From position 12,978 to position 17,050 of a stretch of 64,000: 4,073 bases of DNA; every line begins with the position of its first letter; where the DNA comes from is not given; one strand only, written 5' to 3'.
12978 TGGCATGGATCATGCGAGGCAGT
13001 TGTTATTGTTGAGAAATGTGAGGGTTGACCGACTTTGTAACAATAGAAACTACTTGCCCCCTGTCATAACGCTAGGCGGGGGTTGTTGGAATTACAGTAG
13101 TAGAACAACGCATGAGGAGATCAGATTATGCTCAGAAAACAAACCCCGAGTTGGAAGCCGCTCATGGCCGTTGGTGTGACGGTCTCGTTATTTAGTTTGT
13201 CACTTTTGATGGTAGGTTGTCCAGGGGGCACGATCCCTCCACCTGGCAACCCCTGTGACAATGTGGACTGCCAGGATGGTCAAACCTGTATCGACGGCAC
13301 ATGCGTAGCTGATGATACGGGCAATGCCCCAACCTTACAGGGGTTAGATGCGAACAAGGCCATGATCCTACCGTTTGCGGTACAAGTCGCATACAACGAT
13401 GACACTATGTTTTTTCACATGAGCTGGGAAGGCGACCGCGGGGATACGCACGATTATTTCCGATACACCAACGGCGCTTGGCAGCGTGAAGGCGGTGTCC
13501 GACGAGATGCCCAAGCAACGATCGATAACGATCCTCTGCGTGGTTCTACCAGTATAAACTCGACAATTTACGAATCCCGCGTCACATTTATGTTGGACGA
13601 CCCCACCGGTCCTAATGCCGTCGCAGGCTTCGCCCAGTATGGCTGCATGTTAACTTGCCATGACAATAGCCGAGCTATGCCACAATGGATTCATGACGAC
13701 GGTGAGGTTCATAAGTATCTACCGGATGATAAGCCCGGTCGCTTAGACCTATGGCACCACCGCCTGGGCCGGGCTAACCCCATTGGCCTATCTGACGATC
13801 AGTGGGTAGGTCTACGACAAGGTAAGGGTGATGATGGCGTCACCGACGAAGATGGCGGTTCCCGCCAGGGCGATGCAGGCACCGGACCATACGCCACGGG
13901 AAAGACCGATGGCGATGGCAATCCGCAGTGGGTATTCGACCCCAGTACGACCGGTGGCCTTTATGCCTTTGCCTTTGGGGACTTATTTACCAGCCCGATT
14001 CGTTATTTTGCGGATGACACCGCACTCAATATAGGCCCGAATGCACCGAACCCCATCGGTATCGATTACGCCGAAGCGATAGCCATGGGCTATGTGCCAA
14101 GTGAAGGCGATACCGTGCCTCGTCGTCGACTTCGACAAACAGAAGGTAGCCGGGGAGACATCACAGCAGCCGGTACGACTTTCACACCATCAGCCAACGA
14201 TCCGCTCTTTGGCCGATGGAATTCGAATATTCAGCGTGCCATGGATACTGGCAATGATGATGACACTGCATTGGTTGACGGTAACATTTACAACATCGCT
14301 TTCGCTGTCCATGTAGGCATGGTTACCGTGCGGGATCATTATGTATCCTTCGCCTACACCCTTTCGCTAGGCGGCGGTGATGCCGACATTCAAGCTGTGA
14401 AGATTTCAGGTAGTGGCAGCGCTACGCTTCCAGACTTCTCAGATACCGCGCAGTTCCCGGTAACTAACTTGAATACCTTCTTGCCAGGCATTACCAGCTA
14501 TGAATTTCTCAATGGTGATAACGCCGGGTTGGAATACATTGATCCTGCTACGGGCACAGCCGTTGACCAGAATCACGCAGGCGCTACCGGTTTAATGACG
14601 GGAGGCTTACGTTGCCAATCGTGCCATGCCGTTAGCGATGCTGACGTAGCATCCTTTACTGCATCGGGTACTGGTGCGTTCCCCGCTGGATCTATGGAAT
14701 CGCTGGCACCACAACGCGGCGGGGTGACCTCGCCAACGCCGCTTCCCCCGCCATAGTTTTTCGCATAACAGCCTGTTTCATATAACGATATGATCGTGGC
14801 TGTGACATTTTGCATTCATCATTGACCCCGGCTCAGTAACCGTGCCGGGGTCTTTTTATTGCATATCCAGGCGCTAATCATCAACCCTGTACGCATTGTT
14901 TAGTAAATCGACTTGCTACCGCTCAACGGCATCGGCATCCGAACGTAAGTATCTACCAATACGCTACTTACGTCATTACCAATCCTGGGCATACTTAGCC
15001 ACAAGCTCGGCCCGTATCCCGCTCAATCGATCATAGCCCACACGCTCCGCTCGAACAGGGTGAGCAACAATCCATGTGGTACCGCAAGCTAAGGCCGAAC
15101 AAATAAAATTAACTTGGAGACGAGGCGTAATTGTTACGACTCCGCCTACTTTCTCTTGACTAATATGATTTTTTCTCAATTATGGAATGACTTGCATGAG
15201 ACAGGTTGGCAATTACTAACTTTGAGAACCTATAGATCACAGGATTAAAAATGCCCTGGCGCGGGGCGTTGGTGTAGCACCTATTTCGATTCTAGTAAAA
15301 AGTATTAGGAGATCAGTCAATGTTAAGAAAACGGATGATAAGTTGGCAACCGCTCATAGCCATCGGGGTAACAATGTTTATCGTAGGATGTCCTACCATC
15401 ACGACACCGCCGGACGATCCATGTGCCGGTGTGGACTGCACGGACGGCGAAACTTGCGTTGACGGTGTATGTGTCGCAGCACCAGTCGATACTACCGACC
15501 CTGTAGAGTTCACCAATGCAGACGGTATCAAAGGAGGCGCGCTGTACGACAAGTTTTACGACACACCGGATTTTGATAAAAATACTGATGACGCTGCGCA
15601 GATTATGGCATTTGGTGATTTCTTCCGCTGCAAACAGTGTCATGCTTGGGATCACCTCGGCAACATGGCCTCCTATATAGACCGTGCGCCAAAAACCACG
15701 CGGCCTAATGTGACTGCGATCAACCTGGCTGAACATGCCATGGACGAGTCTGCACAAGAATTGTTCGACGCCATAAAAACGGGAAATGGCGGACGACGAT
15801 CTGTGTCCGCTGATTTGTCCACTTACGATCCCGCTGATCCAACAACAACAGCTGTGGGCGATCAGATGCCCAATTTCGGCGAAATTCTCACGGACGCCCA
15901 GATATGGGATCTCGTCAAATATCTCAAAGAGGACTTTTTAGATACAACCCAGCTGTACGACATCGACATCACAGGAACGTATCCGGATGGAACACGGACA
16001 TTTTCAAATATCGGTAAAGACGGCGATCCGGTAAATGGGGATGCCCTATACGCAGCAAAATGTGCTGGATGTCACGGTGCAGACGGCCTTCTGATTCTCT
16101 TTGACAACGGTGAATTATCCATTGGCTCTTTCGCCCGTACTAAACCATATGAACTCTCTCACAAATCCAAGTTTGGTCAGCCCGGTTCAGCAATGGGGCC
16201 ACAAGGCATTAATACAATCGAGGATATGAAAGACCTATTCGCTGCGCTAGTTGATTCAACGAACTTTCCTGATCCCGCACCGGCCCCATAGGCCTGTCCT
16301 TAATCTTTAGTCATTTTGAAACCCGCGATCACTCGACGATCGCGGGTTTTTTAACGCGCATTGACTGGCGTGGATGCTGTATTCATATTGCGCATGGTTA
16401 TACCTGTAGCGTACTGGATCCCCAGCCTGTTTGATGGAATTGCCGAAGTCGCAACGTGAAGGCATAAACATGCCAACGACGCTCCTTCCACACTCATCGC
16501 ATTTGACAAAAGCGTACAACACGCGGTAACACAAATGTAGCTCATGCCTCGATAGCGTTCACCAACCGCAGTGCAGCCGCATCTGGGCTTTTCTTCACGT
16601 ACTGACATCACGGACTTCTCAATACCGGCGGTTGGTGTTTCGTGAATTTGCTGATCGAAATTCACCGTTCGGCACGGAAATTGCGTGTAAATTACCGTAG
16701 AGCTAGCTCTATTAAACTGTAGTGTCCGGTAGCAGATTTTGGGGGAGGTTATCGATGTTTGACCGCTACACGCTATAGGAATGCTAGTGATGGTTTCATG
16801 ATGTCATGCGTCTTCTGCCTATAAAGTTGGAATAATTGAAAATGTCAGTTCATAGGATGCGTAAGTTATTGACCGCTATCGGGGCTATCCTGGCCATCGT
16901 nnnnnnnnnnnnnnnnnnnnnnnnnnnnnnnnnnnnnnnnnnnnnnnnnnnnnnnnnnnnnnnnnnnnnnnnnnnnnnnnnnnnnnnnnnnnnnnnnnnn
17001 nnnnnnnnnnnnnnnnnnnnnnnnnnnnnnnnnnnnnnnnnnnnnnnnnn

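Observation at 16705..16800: Duplicated ~100-nt noncoding element carrying a perfectly spaced SD plus 6-7 codon mini-ORF (MFDRYTL / MFPRYT)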

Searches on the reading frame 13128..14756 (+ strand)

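Call 12: search_protein_families(library=pfam, proteins=[window:13128-14756:+], max_evalue=0.01)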
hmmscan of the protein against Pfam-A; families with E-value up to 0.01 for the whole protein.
window:13128-14756:+ (542 aa): 1 family
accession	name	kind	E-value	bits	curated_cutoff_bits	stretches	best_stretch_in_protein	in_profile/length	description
PF09459.16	EB_dh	-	2e-25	90.7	33.3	1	81-407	30-236/236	Ethylbenzene dehydrogenase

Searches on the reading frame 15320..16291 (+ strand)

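Call 12: search_protein_families(library=pfam, proteins=[window:15320-16291:+], max_evalue=0.01)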
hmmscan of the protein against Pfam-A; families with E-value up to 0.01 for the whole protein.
window:15320-16291:+ (323 aa): 2 families
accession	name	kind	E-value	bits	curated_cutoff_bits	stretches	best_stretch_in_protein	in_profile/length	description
PF13442.11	Cytochrome_CBB3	-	2.8e-12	47.2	27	1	239-296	5-52/68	Cytochrome C oxidase, cbb3-type, subunit III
PF00034.26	Cytochrom_C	-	1.1e-10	43.1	21.3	2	103-203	11-87/90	Cytochrome c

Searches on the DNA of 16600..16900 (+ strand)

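Call 13: search_rna_families(source=window, start=16600, end=16900, threshold=evalue, max_evalue=10)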
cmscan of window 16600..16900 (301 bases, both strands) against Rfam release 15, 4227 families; matches with E-value up to 10: 3.
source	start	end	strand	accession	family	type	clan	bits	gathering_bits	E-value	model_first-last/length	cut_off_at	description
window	16790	16869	+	RF00147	SNORD34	Gene; snRNA; snoRNA; CD-box;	CL00055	15.2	38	3.8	1-79/79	no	Small nucleolar RNA SNORD34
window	16791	16867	+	RF00063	SscA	Gene;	-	14.4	60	9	1-96/96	no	SscA RNA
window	16678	16716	+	RF02519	ToxI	Gene; antitoxin;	-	13.3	50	7.9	1-34/34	no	ToxI antitoxin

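Call 60: search_dna_similar(query=window:16690-16800:+, collection=plasmids, mode=distant, max_evalue=0.01)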
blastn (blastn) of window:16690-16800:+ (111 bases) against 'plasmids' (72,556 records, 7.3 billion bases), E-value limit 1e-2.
No match.
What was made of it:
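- Tried and rejected: A plasmid BLAST found nothing (call 60).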
